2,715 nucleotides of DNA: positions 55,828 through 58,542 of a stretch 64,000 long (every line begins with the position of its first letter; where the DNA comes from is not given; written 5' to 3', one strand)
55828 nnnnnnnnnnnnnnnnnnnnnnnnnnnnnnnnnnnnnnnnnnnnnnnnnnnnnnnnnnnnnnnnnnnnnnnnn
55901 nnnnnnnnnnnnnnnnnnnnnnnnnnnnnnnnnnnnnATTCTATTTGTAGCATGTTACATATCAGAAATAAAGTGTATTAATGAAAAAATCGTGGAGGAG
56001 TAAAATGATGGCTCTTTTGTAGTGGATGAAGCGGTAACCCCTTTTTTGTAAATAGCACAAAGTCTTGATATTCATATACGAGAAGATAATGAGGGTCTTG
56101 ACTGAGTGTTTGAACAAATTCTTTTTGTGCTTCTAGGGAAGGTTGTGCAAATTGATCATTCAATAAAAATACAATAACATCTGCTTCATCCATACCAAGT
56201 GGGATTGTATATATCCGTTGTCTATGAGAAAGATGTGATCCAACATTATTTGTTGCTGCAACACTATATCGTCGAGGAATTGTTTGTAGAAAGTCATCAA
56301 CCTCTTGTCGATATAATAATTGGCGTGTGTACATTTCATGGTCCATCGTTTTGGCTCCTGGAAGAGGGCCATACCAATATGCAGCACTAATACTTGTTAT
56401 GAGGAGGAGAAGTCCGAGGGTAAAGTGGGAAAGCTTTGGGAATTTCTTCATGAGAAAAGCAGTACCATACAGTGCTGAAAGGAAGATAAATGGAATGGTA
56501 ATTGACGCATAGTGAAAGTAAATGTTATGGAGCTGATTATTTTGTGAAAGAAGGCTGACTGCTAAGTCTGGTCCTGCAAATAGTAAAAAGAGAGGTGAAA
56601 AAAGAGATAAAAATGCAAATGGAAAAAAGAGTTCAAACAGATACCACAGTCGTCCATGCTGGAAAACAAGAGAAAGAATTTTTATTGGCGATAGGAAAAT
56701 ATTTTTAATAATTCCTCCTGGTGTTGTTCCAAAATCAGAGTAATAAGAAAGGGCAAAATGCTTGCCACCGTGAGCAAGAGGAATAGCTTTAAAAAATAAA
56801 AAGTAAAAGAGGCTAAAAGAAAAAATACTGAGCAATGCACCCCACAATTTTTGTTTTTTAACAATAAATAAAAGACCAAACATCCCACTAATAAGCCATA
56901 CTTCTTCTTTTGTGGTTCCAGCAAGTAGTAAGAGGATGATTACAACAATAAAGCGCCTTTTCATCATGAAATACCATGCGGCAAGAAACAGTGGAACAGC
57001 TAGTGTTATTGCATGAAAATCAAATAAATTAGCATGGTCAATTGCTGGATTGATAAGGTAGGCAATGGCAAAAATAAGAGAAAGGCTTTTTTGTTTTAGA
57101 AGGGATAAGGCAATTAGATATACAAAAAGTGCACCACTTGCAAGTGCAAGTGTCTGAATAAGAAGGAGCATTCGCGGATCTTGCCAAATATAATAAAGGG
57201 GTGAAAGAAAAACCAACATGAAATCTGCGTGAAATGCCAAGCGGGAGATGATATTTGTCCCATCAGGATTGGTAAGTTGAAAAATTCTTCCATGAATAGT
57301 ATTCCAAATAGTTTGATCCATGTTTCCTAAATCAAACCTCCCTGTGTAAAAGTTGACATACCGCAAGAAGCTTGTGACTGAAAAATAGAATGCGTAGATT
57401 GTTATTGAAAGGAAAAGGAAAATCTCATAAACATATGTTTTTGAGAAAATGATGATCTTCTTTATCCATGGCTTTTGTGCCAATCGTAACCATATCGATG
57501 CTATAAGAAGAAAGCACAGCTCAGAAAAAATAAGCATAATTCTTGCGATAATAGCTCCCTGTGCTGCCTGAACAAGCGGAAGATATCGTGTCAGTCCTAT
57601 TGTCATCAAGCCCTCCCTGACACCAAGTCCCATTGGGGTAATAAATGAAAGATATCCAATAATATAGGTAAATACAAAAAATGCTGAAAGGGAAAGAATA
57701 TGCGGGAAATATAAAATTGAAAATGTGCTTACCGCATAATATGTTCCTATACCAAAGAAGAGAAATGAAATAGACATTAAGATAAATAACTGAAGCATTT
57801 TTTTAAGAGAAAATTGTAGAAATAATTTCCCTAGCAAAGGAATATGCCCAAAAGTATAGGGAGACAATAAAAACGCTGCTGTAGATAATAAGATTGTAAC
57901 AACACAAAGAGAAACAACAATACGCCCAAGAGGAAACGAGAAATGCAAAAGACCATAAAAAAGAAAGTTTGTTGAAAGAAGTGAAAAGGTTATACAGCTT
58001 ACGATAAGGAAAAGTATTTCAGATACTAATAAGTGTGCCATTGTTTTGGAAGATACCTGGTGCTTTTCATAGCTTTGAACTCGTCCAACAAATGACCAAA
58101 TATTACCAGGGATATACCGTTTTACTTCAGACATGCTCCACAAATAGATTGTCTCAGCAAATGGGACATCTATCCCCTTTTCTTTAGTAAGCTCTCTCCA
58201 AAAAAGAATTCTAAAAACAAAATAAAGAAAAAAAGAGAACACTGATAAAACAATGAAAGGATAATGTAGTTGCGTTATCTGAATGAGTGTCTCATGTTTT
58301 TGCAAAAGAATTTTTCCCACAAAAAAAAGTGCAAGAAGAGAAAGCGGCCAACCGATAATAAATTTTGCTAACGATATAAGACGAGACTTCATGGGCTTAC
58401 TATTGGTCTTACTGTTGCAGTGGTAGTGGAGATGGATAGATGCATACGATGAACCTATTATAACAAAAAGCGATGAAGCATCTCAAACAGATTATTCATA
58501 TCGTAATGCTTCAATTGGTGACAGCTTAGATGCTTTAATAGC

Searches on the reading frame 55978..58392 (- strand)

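Call 49: search_protein_families(library=pfam, proteins=[window:55978-58392:-], max_evalue=0.001)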
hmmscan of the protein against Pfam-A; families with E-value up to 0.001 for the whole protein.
window:55978-58392:- (804 aa): 2 families
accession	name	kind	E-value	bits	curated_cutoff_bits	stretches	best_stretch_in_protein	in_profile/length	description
PF09852.15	DUF2079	-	4.4e-57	194.6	28.2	1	344-774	1-453/459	Predicted membrane protein (DUF2079)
PF03706.18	LPG_synthase_TM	-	1.3e-07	31.8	33.4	1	19-286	9-293/302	Lysylphosphatidylglycerol synthase TM region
